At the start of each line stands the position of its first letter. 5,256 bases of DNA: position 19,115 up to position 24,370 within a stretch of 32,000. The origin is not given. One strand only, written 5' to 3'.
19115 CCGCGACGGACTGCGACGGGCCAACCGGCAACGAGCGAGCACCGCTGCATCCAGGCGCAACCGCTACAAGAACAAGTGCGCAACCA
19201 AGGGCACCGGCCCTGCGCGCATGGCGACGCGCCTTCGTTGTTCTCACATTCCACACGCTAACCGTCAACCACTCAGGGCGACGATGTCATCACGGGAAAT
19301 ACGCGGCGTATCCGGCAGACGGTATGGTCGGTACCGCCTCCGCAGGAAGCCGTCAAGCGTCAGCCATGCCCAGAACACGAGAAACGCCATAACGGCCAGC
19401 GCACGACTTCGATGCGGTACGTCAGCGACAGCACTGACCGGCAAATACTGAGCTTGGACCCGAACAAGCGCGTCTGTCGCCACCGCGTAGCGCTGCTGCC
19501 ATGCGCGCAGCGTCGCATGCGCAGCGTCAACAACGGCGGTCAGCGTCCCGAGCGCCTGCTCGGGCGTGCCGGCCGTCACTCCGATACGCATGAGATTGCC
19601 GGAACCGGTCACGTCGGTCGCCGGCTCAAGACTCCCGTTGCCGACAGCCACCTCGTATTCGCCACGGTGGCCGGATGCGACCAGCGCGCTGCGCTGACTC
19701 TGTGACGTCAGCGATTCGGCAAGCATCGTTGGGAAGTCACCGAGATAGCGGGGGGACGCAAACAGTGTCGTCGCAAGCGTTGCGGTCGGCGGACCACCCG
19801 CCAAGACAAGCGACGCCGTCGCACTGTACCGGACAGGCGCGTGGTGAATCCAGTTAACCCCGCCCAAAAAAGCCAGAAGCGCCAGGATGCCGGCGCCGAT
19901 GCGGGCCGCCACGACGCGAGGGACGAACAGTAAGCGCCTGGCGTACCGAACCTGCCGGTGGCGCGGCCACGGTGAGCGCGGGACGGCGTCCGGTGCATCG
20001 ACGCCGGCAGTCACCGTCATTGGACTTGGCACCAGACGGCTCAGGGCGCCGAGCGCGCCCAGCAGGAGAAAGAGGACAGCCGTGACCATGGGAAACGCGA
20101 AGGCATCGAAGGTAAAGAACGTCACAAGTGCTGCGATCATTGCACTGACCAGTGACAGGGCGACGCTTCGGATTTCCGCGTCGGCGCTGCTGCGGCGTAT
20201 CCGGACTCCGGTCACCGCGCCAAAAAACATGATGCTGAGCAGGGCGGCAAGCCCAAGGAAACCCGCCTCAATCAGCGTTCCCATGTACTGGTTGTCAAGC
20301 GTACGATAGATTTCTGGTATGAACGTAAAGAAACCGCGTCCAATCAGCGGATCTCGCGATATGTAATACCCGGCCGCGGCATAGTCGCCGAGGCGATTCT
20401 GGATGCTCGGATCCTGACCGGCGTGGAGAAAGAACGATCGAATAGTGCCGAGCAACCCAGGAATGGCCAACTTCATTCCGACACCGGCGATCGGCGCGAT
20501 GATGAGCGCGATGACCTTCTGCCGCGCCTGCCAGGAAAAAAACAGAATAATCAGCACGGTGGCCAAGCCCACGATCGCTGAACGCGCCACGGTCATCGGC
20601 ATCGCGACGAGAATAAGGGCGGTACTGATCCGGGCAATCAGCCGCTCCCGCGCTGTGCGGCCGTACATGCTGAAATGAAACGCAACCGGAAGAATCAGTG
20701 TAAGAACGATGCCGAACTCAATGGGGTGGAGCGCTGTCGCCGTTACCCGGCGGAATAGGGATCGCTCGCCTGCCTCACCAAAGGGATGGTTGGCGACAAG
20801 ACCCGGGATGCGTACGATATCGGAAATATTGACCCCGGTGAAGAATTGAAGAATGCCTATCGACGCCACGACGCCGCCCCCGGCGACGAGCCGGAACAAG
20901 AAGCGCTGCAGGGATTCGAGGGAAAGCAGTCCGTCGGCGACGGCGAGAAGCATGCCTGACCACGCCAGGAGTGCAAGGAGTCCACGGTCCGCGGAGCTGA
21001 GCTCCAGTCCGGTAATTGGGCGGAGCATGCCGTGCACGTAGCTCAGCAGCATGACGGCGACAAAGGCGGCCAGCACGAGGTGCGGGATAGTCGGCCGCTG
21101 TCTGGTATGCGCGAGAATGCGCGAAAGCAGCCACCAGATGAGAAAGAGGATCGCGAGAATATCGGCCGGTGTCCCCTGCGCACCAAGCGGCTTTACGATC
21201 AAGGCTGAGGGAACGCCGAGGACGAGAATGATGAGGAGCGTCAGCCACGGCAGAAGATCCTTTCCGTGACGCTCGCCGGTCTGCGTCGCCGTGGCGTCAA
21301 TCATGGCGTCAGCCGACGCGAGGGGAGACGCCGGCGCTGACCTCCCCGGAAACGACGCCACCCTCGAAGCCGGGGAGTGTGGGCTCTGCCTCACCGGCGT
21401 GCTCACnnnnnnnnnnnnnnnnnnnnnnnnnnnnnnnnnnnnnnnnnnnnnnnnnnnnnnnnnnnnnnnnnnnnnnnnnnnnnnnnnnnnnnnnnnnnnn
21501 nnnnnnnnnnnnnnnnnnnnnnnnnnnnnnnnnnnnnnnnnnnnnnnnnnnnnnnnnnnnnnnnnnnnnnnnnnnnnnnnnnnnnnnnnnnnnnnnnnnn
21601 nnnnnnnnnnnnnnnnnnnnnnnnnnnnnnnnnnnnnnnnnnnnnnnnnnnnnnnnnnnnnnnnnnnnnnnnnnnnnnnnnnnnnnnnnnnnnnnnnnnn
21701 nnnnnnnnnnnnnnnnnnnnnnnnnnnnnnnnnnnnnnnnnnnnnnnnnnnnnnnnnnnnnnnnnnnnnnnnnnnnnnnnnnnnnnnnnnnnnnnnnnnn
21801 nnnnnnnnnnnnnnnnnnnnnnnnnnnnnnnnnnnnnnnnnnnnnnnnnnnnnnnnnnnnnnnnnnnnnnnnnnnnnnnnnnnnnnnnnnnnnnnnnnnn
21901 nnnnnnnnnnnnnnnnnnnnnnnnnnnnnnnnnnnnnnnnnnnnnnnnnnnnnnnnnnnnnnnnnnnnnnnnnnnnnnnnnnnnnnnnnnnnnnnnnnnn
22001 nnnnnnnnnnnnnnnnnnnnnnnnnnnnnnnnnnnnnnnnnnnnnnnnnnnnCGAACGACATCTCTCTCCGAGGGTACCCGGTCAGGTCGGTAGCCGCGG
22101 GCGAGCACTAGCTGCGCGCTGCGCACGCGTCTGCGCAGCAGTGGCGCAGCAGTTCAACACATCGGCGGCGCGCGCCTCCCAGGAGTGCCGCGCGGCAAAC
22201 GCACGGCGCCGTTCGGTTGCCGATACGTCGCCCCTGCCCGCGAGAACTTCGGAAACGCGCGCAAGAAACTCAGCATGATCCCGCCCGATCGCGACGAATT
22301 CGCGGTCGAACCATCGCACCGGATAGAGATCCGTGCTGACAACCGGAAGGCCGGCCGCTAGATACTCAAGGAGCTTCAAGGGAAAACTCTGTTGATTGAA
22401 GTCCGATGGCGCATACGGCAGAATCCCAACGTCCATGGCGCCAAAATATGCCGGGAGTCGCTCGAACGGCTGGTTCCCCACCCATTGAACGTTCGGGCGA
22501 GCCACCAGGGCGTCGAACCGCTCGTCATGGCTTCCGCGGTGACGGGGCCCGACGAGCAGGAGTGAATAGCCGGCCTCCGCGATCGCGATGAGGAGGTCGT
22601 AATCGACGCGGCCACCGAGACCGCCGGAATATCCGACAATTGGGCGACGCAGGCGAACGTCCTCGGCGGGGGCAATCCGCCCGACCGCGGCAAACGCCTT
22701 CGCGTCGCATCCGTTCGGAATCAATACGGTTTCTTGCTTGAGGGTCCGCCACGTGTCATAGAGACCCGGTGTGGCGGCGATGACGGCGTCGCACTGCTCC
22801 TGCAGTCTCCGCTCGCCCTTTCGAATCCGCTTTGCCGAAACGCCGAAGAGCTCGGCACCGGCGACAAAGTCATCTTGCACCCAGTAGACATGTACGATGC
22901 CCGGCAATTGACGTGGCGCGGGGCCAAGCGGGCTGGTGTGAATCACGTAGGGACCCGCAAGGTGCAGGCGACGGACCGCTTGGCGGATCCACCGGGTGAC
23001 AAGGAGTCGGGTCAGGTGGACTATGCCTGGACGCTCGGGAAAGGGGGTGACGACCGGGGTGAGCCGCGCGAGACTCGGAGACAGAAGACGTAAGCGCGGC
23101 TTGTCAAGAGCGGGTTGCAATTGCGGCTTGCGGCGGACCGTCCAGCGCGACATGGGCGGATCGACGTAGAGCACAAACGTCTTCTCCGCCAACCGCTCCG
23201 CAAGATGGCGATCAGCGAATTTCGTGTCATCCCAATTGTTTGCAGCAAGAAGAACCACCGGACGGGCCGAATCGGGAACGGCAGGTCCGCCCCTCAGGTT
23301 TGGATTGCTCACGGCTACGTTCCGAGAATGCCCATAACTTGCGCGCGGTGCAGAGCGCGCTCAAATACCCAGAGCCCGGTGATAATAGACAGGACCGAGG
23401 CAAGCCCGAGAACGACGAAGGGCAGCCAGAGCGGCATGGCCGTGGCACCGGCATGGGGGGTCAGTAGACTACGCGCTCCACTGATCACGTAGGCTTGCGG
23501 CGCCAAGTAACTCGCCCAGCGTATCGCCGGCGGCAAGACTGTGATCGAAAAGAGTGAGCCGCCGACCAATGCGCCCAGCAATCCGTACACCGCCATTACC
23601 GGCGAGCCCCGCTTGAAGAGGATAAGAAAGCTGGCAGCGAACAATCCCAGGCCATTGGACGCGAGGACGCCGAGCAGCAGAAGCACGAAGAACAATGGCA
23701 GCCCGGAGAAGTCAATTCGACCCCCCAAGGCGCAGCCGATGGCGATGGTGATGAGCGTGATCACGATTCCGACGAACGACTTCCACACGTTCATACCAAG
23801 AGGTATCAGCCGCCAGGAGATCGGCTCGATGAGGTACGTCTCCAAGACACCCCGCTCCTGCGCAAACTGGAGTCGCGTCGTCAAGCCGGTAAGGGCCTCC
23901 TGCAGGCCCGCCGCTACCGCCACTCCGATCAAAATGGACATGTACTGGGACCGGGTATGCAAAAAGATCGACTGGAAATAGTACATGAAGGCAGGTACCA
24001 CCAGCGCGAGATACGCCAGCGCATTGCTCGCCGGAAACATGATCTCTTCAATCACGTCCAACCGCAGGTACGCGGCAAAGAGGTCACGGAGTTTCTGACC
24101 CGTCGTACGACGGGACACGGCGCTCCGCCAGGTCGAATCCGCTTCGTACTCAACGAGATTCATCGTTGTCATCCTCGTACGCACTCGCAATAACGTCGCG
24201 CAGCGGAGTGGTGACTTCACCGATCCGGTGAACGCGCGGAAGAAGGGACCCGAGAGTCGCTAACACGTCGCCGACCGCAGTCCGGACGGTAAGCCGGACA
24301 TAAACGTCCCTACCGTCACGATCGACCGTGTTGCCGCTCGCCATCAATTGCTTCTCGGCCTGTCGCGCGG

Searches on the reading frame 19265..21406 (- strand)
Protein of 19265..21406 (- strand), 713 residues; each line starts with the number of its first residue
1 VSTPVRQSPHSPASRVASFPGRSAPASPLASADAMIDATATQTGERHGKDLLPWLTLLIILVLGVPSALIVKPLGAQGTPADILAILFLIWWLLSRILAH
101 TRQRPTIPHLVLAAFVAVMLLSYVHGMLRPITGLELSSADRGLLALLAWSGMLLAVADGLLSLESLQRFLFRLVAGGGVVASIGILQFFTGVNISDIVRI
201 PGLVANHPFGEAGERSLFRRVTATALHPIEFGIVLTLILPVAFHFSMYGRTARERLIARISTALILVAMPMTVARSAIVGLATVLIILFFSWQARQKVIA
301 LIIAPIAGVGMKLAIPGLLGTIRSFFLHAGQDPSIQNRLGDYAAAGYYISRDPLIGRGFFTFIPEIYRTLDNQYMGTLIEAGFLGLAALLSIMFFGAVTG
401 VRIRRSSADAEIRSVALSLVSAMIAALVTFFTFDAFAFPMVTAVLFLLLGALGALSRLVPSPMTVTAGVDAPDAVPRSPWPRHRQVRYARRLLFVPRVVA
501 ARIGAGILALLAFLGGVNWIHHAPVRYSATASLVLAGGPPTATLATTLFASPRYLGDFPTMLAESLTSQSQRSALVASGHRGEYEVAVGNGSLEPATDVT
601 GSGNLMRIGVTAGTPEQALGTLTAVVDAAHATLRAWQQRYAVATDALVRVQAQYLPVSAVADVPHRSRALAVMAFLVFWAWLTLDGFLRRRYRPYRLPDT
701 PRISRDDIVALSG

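Call 7: search_protein_families(library=pfam, proteins=[window:19265-21406:-], max_evalue=0.001)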
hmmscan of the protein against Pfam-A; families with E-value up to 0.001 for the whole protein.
window:19265-21406:- (713 aa): 1 family
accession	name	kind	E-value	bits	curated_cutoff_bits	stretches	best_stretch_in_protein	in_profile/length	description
PF04932.20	Wzy_C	-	5.3e-10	39.7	31.7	1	261-390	2-149/149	O-Antigen ligase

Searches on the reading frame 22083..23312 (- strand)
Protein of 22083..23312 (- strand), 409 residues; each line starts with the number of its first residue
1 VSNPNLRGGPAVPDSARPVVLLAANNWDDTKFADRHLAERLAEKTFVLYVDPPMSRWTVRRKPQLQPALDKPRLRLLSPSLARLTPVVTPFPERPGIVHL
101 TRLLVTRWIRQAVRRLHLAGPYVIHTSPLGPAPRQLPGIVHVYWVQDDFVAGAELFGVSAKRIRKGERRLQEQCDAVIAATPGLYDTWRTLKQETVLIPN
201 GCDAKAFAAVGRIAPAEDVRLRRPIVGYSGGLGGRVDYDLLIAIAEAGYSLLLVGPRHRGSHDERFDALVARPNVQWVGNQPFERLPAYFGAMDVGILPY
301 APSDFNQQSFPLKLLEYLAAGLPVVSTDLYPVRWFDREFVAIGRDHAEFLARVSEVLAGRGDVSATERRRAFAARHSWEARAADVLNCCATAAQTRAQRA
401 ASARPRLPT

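Call 7: search_protein_families(library=pfam, proteins=[window:22083-23312:-], max_evalue=0.001)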
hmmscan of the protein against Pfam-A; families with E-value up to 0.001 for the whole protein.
window:22083-23312:- (409 aa): 4 families
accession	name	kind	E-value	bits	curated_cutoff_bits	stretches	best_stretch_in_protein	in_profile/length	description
PF13692.12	Glyco_trans_1_4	-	9.4e-12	45.8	27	1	248-356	33-139/142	Glycosyl transferases group 1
PF00534.26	Glycos_transf_1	-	1.2e-08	35.1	26.4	1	222-332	14-127/172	Glycosyl transferases group 1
PF13439.12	Glyco_transf_4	-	3.7e-07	30.8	28.5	1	86-204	38-168/170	Glycosyltransferase Family 4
PF13524.12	Glyco_trans_1_2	-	9.7e-07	29.3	25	1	244-386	9-143/144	Glycosyl transferase-like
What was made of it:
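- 22083..26311 (-): Directly downstream co-directional genes, given as maximal ORFs: GT2 (25190-26311), Wzt-like ABC ATPase (24150-25247), ABC-2 permease (23315-24220) and GT4 (22083-23312). Pfam (call 7).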

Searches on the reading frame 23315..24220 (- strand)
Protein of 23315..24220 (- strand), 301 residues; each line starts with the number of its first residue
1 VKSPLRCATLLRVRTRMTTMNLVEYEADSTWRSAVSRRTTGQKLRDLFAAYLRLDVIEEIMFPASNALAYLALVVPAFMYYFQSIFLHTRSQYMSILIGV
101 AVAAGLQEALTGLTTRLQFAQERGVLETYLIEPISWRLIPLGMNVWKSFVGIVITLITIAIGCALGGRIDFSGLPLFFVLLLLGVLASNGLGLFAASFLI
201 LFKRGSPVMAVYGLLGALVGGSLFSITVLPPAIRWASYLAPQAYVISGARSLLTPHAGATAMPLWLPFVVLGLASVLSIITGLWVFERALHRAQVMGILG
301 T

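Call 7: search_protein_families(library=pfam, proteins=[window:23315-24220:-], max_evalue=0.001)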
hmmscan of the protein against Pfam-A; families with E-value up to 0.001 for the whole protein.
window:23315-24220:- (301 aa): 2 families
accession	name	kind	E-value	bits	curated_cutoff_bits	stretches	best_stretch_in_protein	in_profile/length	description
PF01061.29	ABC2_membrane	-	2.3e-13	50.6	26.9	1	81-252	34-209/211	ABC-2 type transporter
PF12698.13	ABC2_membrane_3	-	1.5e-06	28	31.6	1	92-283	159-346/347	ABC-2 family transporter protein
